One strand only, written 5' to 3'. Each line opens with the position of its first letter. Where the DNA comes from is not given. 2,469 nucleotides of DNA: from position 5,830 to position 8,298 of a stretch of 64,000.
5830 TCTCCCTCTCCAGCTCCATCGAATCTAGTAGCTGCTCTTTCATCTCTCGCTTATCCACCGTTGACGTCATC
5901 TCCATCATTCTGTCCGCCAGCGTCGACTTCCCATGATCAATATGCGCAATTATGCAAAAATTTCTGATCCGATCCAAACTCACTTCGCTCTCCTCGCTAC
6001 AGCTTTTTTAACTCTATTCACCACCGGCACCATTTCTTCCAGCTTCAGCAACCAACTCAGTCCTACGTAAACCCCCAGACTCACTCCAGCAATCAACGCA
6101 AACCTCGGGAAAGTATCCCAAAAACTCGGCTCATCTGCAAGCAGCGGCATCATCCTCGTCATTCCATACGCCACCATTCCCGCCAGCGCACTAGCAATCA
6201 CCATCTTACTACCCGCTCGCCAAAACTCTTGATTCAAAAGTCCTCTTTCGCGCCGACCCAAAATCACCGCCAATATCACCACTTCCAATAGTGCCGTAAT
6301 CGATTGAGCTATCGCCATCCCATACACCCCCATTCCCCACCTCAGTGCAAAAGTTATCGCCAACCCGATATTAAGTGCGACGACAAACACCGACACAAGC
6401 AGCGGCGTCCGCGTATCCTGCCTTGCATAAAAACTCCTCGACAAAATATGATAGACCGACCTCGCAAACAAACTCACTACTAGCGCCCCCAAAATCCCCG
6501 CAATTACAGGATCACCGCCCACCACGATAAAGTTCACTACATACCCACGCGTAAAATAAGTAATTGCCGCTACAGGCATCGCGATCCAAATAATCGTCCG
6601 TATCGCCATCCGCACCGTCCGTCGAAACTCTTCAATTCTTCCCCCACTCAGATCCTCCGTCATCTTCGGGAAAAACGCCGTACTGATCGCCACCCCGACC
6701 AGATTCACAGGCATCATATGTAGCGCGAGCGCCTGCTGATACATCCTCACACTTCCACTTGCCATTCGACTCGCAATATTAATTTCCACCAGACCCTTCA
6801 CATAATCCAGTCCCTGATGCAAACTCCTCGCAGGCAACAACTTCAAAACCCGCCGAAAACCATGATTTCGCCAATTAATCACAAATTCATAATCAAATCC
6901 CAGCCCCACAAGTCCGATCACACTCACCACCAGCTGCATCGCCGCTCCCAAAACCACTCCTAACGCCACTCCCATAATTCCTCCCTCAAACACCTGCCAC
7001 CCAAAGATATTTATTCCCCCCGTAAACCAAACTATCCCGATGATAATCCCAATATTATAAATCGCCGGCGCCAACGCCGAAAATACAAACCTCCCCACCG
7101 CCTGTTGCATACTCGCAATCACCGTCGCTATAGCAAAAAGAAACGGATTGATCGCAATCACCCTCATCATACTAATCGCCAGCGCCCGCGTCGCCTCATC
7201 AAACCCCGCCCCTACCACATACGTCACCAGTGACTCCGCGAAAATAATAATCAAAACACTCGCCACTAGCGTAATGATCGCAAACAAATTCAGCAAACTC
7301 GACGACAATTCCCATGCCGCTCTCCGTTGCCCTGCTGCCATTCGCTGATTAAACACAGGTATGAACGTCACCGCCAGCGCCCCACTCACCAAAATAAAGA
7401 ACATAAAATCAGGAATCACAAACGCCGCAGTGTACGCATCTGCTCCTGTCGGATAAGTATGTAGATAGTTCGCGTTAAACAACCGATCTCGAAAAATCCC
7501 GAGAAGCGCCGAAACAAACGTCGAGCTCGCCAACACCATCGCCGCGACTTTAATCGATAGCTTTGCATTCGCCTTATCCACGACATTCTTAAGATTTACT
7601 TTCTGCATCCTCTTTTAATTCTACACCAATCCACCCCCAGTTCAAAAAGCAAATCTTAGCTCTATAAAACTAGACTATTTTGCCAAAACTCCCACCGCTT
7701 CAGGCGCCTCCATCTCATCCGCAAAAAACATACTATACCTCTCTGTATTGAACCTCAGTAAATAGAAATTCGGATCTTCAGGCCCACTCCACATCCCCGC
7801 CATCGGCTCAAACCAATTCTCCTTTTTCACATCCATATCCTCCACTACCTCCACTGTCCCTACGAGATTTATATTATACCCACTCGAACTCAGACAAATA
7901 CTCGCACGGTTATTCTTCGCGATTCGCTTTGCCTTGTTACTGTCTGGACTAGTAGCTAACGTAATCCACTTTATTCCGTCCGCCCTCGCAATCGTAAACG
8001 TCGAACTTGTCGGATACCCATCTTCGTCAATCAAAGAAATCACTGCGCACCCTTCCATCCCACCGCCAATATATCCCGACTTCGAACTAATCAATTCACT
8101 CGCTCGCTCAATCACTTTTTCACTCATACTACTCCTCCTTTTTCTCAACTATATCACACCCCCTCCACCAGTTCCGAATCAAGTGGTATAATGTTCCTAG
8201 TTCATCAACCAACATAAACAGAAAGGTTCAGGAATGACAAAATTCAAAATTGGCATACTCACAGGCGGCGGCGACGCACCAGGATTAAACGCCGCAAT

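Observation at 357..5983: lepA (EF4) is split at the domain II/III linker into two ORFs separated by 3.7 kb of other genes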

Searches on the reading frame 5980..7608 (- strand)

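Call 5: search_protein_families(library=pfam, proteins=[window:5980-7608:-])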
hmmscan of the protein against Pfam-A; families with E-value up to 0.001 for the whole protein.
window:5980-7608:- (542 aa): 2 families
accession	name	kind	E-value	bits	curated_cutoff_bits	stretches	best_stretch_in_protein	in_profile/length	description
PF03023.19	MurJ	-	2.4e-68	231.2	27.4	1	56-487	11-436/451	Lipid II flippase MurJ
PF01554.23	MatE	-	7.5e-06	26.2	24.9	1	300-418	40-160/161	MatE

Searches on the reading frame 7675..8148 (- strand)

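Call 5: search_protein_families(library=pfam, proteins=[window:7675-8148:-])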
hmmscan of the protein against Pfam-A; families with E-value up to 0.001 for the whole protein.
window:7675-8148:- (157 aa): 2 families
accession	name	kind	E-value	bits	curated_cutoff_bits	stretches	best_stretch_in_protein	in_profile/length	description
PF01243.27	PNPOx_N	-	1.5e-10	41.9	28.1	1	34-139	14-117/120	Pyridoxamine 5'-phosphate oxidase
PF16242.11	Pyrid_ox_like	-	1.2e-09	38.3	28.8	1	54-136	35-120/149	Pyridoxamine 5'-phosphate oxidase like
